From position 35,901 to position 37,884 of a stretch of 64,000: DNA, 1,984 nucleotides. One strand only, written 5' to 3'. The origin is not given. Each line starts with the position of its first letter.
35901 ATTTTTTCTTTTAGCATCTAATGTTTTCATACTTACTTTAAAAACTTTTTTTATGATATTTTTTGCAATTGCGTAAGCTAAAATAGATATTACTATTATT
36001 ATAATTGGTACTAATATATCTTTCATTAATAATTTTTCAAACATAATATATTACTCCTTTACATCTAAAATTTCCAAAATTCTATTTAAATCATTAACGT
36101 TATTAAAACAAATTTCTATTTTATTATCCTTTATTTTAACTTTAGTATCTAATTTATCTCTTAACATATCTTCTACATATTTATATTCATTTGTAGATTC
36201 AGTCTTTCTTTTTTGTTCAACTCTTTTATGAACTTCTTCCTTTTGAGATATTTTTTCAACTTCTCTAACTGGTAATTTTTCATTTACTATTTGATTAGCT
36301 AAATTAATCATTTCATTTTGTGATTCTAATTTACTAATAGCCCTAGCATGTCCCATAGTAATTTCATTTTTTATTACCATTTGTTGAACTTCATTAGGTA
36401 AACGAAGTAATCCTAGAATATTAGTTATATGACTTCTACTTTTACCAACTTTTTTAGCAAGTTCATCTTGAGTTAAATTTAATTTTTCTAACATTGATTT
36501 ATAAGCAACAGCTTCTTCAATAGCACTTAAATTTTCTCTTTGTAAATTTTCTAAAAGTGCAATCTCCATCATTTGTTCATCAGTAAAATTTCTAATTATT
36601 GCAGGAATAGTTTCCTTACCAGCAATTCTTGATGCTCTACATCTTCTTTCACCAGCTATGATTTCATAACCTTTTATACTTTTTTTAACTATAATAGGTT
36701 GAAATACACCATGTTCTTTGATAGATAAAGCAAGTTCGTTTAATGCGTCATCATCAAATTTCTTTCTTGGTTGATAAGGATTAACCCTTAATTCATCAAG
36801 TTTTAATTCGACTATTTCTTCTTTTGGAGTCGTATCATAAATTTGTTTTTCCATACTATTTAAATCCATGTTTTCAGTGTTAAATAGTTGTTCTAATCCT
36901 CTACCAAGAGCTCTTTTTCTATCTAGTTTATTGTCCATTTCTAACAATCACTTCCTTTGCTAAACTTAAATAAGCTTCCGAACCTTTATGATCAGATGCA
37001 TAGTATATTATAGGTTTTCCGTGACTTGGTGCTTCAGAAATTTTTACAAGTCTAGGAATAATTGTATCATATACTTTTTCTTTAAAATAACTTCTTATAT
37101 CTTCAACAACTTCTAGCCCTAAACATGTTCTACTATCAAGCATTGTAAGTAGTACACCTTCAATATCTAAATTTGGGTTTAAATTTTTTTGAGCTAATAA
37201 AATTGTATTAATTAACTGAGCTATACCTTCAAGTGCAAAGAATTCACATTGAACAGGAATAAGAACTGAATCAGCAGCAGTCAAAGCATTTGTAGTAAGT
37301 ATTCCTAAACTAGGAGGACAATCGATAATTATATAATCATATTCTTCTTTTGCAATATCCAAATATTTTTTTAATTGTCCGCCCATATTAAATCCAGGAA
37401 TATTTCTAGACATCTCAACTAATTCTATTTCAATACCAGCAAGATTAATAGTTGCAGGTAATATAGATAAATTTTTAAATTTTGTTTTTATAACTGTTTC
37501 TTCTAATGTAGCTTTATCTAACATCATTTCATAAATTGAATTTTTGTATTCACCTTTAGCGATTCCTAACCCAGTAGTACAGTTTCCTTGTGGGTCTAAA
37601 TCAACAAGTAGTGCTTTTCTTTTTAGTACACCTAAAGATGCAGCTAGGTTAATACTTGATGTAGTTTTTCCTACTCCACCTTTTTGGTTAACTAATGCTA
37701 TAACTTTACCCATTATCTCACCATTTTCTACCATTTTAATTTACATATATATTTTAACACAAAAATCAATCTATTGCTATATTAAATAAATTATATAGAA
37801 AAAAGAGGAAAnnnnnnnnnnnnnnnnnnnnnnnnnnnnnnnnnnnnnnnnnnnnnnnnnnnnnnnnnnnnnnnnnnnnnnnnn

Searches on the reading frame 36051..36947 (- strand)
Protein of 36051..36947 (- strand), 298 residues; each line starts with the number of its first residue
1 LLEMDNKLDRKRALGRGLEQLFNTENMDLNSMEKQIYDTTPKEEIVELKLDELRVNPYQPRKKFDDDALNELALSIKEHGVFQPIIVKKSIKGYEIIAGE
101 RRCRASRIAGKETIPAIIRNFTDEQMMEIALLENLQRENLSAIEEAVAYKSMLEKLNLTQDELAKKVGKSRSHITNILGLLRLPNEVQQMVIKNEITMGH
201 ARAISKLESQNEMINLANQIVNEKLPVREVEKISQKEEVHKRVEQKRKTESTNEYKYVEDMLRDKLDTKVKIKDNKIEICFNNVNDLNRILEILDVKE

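Call 7: search_protein_families(library=ncbifam, proteins=[window:36051-36947:-], max_evalue=0.00001)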
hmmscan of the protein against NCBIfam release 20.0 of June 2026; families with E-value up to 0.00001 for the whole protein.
window:36051-36947:- (298 aa): 6 families
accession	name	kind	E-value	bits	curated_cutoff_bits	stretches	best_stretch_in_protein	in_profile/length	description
TIGR04285.1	nucleoid_noc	exception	3.9e-71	239.4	315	1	44-267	1-227/255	nucleoid occlusion protein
TIGR00180.1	parB_part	domain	5e-61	205.7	58.45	1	43-220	3-185/186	ParB/RepB/Spo0J family partition protein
TIGR03734.1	PRTRC_parB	hypoth_equivalog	3.3e-39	134.9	278.6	1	57-235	5-187/555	PRTRC system ParB family protein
TIGR03454.1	partition_RepB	equivalog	2.7e-17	63.1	201.5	1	29-284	51-303/325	plasmid partitioning protein RepB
NF010406.0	PRK13832.1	subfamily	2.6e-10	39.5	640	1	45-176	4-138/578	plasmid partitioning protein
NF010440.0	PRK13866.1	equivalog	4.4e-10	39.2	522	1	66-150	87-173/336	plasmid partitioning protein RepB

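Call 21: search_solved_structures(query=window:36051-36947:-, show_alignments=5, max_evalue=1e-10)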
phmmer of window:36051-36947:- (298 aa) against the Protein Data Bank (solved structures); distinct sequences matched with E-value up to 1e-10: 13.
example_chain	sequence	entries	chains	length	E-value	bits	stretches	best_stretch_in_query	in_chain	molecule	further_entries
6sdk_A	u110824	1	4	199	5.5e-63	216.2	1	43-236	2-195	Stage 0 sporulation protein J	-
4umk_A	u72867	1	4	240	2.6e-53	184.5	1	10-247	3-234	PROBABLE CHROMOSOME-PARTITIONING PROTEIN PARB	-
1vz0_A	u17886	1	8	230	7.4e-51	176.5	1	44-237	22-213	Chromosome-partitioning protein Spo0J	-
7bnk_A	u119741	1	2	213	2.9e-50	174.5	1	44-238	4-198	ParB family protein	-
7bnr_A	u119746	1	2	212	2.2e-49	171.6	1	45-238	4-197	ParB family protein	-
7o0n_A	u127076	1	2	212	2.3e-49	171.6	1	45-238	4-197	ParB family protein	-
6t1f_A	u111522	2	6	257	1.3e-46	162.6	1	11-236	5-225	Chromosome-partitioning protein ParB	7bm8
7nfu_A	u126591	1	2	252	3.4e-46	161.2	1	34-251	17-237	Nucleoid occlusion protein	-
7ng0_A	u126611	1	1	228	1.1e-45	159.5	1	43-251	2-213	Nucleoid occlusion protein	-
7ol9_A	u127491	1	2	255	1.3e-45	159.3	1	37-251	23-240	Nucleoid occlusion protein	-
6s6h_A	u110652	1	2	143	5e-25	91.8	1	126-237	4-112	Chromosome-partitioning protein ParB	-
6y93_A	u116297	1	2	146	4.1e-21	79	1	127-251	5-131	Nucleoid occlusion protein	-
8qa8_A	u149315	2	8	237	8.8e-15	58.2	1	46-189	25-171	Transcriptional repressor protein KorB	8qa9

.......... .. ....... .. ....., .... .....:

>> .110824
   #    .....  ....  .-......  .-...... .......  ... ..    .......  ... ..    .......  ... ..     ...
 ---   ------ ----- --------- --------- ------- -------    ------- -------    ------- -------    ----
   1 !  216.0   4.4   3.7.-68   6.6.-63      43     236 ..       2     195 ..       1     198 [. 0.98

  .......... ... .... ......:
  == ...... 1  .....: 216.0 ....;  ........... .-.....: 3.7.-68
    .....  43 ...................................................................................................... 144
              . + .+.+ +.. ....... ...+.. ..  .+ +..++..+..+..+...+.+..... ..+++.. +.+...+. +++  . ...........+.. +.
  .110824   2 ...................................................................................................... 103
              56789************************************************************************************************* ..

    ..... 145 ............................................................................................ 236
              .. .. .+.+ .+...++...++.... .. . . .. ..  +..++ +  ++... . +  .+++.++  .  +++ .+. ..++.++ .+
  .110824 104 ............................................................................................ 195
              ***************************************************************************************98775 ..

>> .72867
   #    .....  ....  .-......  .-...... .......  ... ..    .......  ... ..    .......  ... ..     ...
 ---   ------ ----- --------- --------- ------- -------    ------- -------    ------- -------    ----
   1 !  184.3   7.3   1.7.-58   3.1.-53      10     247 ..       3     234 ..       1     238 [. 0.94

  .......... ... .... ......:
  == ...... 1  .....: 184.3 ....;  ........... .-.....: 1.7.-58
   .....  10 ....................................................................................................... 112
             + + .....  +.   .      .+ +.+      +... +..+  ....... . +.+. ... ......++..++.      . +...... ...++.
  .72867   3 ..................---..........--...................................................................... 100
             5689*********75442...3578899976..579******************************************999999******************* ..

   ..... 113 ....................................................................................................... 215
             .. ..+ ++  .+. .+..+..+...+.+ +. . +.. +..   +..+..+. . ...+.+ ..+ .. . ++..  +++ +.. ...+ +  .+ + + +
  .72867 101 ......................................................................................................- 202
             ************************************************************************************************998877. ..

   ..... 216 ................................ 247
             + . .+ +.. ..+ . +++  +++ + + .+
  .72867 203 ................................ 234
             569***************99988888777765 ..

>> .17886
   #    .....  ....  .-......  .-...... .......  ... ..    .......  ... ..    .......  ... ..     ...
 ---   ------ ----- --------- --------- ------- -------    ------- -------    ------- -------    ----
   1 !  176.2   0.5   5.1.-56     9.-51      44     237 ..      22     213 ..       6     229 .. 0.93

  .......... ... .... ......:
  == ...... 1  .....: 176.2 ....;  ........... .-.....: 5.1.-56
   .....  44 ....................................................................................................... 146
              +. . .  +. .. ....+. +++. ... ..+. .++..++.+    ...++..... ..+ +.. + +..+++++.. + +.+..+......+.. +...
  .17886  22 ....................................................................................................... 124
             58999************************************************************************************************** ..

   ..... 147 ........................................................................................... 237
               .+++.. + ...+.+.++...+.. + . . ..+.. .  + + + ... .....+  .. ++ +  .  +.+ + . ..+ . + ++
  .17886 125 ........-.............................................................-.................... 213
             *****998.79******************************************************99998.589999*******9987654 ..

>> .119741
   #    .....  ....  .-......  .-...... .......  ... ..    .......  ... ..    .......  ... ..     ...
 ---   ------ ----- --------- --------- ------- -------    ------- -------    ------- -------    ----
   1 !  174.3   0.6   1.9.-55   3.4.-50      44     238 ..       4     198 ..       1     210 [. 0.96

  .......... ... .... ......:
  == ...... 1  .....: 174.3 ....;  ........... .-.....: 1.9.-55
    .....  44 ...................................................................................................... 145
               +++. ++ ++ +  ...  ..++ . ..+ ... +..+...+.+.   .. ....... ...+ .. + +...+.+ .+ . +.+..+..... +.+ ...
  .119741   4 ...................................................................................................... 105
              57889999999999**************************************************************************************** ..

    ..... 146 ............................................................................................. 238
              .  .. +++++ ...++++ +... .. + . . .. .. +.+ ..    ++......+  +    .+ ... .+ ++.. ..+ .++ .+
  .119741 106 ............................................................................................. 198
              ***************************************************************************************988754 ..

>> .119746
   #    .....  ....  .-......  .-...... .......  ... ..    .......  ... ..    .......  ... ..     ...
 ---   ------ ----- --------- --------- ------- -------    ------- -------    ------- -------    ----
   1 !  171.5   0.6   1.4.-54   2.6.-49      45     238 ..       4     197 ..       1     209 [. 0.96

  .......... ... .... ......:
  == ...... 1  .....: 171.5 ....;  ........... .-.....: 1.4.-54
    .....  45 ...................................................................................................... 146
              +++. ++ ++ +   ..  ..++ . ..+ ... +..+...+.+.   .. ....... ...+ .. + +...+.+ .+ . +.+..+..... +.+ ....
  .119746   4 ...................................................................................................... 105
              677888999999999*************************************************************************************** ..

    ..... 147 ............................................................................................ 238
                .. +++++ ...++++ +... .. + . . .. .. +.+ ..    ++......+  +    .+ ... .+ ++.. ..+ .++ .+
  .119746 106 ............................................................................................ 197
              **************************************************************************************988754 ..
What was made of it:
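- Closest known: Bacillus subtilis parS / Spo0J. Same: The ParB is most similar to B. subtilis Spo0J among solved structures (6SDK, call 21).
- A cognate ParB is encoded (calls 7, 21).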

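Call 30: find_encoding_contigs(protein=window:36051-36938:-, flank=6000, max_places=6)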
Protein window:36051-36938:- (295 aa): 24 contigs read that carry it; 6 places shown.
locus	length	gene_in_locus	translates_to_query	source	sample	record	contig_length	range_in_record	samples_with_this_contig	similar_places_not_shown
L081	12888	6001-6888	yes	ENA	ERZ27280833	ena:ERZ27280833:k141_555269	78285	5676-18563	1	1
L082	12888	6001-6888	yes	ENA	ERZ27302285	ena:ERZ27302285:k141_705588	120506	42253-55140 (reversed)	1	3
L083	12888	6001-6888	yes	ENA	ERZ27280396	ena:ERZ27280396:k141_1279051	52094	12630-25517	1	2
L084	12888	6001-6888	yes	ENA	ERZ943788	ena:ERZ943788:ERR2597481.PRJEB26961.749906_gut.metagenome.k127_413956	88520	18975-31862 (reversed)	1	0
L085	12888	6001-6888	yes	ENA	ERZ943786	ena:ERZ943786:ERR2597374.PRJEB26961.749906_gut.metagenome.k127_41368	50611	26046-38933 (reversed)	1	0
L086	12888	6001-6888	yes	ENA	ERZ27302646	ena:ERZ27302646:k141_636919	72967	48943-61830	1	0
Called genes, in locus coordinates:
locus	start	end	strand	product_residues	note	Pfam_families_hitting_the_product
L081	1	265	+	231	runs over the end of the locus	-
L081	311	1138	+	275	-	PF00398:RrnaAD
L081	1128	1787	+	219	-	PF03167:UDG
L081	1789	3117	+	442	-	PF01171:ATP_bind_3, PF11734:TilS_C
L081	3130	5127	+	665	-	PF06480:FtsH_ext, PF00004:AAA, PF07728:AAA_5 (weak), PF17862:AAA_lid_3, PF01434:Peptidase_M41, PF07498:Rho_N (weak)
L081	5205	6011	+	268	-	PF06564:CBP_BcsQ, PF10609:ParA (weak), PF13614:AAA_31, PF00142:Fer4_NifH (weak), PF01656:CbiA, PF02374:ArsA_ATPase, PF09140:MipZ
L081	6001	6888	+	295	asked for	PF02195:ParB_N, PF17762:HTH_ParB, PF01381:HTH_3 (weak)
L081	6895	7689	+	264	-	PF21088:MS_channel_1st, PF00924:MS_channel_2nd, PF21082:MS_channel_3rd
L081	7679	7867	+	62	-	PF06107:DUF951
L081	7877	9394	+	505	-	PF03806:ABG_transport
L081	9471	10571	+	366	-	PF01926:MMR_HSR1, PF02421:FeoB_N, PF06071:YchF-GTPase_C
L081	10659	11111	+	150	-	PF06541:ABC_trans_CmpB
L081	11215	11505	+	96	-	PF01250:Ribosomal_S6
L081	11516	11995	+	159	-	PF00436:SSB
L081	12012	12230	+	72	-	PF01084:Ribosomal_S18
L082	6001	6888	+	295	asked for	PF02195:ParB_N, PF17762:HTH_ParB, PF01381:HTH_3 (weak)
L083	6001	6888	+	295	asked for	PF02195:ParB_N, PF17762:HTH_ParB, PF01381:HTH_3 (weak)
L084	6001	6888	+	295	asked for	PF02195:ParB_N, PF17762:HTH_ParB, PF01381:HTH_3 (weak)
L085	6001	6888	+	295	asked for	PF02195:ParB_N, PF17762:HTH_ParB, PF01381:HTH_3 (weak)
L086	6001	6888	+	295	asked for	PF02195:ParB_N, PF17762:HTH_ParB, PF01381:HTH_3 (weak)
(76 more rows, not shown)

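Call 37: find_homologous_proteins(query=window:36051-36938:-, max_evalue=1e-20)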
Query window:36051-36938:- (295 aa): 8000 proteins with E <= 1e-20 among 8000 candidates; the best 120 are listed.
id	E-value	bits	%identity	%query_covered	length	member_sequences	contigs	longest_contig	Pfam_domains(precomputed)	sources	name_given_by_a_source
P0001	6.8e-180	614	100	100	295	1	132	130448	PF01381.29,PF17762.9,PF02195.27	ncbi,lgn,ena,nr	ncbi:MAG: ParB/RepB/Spo0J family partition protein [Tenericutes bacterium]|nr:ParB/RepB/Spo0J family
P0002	9.7e-180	614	100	100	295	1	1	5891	PF01381.29,PF17762.9,PF02195.27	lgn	-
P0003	9.7e-180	614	100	100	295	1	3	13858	PF01381.29,PF17762.9,PF02195.27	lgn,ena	-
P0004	2.2e-179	613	100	100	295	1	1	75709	PF01381.29,PF17762.9,PF02195.27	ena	-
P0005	2.6e-179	612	100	100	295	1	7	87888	PF01381.29,PF17762.9,PF02195.27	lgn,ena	-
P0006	2.9e-179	612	99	100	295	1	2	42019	PF01381.29,PF17762.9,PF02195.27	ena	-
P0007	3.0e-179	612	100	100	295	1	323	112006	PF01381.29,PF17762.9,PF02195.27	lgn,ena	-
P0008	3.3e-179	612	100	100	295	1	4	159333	PF01381.29,PF17762.9,PF02195.27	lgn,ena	-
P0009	3.3e-179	612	99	100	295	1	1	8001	PF01381.29,PF17762.9,PF02195.27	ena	-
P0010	4.0e-179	612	99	100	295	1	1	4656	PF01381.29,PF17762.9,PF02195.27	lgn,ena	-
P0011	4.3e-179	612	100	100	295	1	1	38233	PF01381.29,PF17762.9,PF02195.27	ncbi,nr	ncbi:MAG: ParB/RepB/Spo0J family partition protein [Bacilli bacterium]|nr:ParB/RepB/Spo0J family par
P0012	5.0e-179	611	99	100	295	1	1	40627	PF01381.29,PF17762.9,PF02195.27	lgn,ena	-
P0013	6.0e-179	611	100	100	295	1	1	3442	PF01381.29,PF17762.9,PF02195.27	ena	-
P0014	6.7e-179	611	99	100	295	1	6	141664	PF01381.29,PF17762.9,PF02195.27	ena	-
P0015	9.0e-179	611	99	100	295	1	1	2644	PF01381.29,PF17762.9,PF02195.27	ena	-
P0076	9.1e-136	470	76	98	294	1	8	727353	PF01381.29,PF17762.9,PF02195.27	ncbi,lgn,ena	-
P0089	2.7e-135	468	75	98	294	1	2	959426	PF01381.29,PF17762.9,PF02195.27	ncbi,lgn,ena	-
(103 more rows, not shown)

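Call 38: find_encoding_contigs(protein=P0089, flank=10000, max_places=2)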
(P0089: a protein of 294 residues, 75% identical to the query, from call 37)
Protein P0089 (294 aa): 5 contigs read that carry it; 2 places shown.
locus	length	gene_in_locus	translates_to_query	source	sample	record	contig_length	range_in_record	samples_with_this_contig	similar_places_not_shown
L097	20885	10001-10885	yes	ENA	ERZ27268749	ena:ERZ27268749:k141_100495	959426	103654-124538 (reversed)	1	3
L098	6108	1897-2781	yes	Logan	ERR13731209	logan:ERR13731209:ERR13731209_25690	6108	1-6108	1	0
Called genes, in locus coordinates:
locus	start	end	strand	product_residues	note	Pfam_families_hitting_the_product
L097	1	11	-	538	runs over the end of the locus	PF01368:DHH, PF00571:CBS (weak), PF07085:DRTGG, PF02833:DHHA2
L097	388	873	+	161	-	PF00692:dUTPase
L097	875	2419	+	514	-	PF00133:tRNA-synt_1, PF01406:tRNA-synt_1e (faint), PF01921:tRNA-synt_1f (faint), PF09334:tRNA-synt_1g, PF00133:tRNA-synt_1, PF08264:Anticodon_1 (weak), PF19303:Anticodon_3 (weak)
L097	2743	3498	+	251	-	PF01026:TatD_DNase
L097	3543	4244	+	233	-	-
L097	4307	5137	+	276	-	PF00398:RrnaAD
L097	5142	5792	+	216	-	PF03167:UDG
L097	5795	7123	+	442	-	PF01171:ATP_bind_3, PF11734:TilS_C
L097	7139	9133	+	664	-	PF06480:FtsH_ext, PF00004:AAA, PF07728:AAA_5 (weak), PF17862:AAA_lid_3, PF01434:Peptidase_M41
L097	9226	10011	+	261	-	PF00142:Fer4_NifH (weak), PF01656:CbiA, PF02374:ArsA_ATPase (weak), PF06564:CBP_BcsQ, PF09140:MipZ, PF10609:ParA, PF13614:AAA_31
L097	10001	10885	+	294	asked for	PF02195:ParB_N, PF17762:HTH_ParB, PF01381:HTH_3 (faint)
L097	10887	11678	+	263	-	PF21088:MS_channel_1st, PF00924:MS_channel_2nd, PF21082:MS_channel_3rd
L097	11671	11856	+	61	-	PF06107:DUF951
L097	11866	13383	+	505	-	PF03806:ABG_transport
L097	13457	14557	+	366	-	PF01926:MMR_HSR1, PF02421:FeoB_N, PF06071:YchF-GTPase_C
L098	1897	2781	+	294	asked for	PF02195:ParB_N, PF17762:HTH_ParB, PF01381:HTH_3 (faint)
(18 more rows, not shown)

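Call 39: find_encoding_contigs(protein=P0076, flank=10000, max_places=2)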
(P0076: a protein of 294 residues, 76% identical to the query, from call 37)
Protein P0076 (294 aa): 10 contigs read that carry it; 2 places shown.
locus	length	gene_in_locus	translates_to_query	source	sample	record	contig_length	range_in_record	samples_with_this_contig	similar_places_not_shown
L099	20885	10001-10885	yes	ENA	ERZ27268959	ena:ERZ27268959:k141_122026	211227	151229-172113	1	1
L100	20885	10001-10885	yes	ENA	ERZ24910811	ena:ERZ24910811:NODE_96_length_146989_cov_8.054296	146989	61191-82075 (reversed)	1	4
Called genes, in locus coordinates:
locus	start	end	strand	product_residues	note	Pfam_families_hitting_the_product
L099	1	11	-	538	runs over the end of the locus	PF01368:DHH (weak), PF00571:CBS (weak), PF07085:DRTGG, PF01368:DHH, PF00571:CBS (weak), PF02833:DHHA2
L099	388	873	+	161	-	PF00692:dUTPase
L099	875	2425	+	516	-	PF00133:tRNA-synt_1, PF01406:tRNA-synt_1e (weak), PF01921:tRNA-synt_1f (faint), PF09334:tRNA-synt_1g, PF00133:tRNA-synt_1, PF08264:Anticodon_1, PF19303:Anticodon_3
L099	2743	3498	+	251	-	PF01026:TatD_DNase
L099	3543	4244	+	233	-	-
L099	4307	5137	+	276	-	PF00398:RrnaAD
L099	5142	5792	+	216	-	PF03167:UDG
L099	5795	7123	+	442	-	PF01171:ATP_bind_3, PF11734:TilS_C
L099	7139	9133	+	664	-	PF06480:FtsH_ext, PF00004:AAA, PF07728:AAA_5 (weak), PF17862:AAA_lid_3, PF01434:Peptidase_M41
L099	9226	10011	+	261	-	PF00142:Fer4_NifH (weak), PF01656:CbiA, PF02374:ArsA_ATPase (weak), PF06564:CBP_BcsQ, PF09140:MipZ (faint), PF10609:ParA, PF13614:AAA_31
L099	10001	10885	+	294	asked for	PF02195:ParB_N, PF17762:HTH_ParB, PF01381:HTH_3 (faint)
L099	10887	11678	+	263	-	PF21088:MS_channel_1st, PF00924:MS_channel_2nd, PF21082:MS_channel_3rd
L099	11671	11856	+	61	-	PF06107:DUF951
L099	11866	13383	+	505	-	PF03806:ABG_transport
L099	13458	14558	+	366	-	PF01926:MMR_HSR1, PF02421:FeoB_N, PF06071:YchF-GTPase_C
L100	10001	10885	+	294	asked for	PF02195:ParB_N, PF17762:HTH_ParB, PF01381:HTH_3 (faint)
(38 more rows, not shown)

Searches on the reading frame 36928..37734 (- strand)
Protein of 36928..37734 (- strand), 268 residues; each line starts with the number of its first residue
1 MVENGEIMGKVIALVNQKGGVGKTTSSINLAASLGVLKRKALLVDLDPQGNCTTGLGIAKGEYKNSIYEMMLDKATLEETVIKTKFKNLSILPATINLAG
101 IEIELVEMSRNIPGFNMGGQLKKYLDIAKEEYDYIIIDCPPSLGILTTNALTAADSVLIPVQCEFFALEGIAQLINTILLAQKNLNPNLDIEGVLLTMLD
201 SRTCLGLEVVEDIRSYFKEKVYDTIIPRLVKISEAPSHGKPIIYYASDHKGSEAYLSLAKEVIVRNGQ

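Call 7: search_protein_families(library=ncbifam, proteins=[window:36928-37734:-], max_evalue=0.00001)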
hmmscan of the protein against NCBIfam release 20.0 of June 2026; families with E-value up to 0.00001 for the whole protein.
window:36928-37734:- (268 aa): 19 families
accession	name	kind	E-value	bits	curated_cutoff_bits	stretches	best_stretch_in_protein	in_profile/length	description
NF041283.1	PrgP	equivalog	1.1e-31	110.2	400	1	8-227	1-223/297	ParA superfamily DNA segregation protein PrgP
NF041546.1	ParA_partition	equivalog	3.4e-31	108.4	180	2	11-83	1-72/203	ParA family partition ATPase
TIGR03453.1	partition_RepA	equivalog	1.1e-29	103.4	348.45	1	10-236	105-344/387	plasmid partitioning protein RepA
TIGR01969.1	minD_arch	subfamily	1.3e-21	77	201.75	1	11-263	2-231/251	cell division ATPase MinD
TIGR01968.1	minD_bact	equivalog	1.1e-19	70.8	212.9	1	10-262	2-236/261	septum site-determining protein MinD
NF010443.0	PRK13869.1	subfamily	9.3e-19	67.5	446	1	10-221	122-346/405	plasmid-partitioning protein RepA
NF010259.0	PRK13705.1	equivalog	6.1e-15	55.1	725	1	8-193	105-292/388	plasmid-partitioning protein SopA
TIGR03371.1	cellulose_yhjQ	equivalog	3.1e-14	53.1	157.85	1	10-261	2-240/246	cellulose biosynthesis protein BcsQ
TIGR01007.1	eps_fam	subfamily_domain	3e-12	46.5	108.05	1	10-153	18-148/204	polysaccharide biosynthesis tyrosine autokinase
TIGR03018.1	pepcterm_TyrKin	hypoth_equivalog_domain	9.5e-11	41.4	230.65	1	11-178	37-196/207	XrtA-associated tyrosine autokinase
TIGR01287.1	nifH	equivalog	1.7e-10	40.7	394.35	1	16-264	6-246/275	nitrogenase iron protein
NF009701.0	PRK13230.1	subfamily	8.5e-10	38.1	350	1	15-263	6-258/291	nitrogenase reductase-like protein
NF008079.0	PRK10818.1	equivalog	2.7e-09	36.8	508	1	8-175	1-157/270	septum site-determining protein MinD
NF033200.1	F430_CfbC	exception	4.7e-09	36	402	1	15-264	5-240/260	Ni-sirohydrochlorin a,c-diamide reductive cyclase ATP-dependent reductase subunit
TIGR00345.1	GET3_arsA_TRC40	subfamily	9.9e-09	35.1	135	1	15-142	2-136/299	TRC40/GET3/ArsA family transport-energizing ATPase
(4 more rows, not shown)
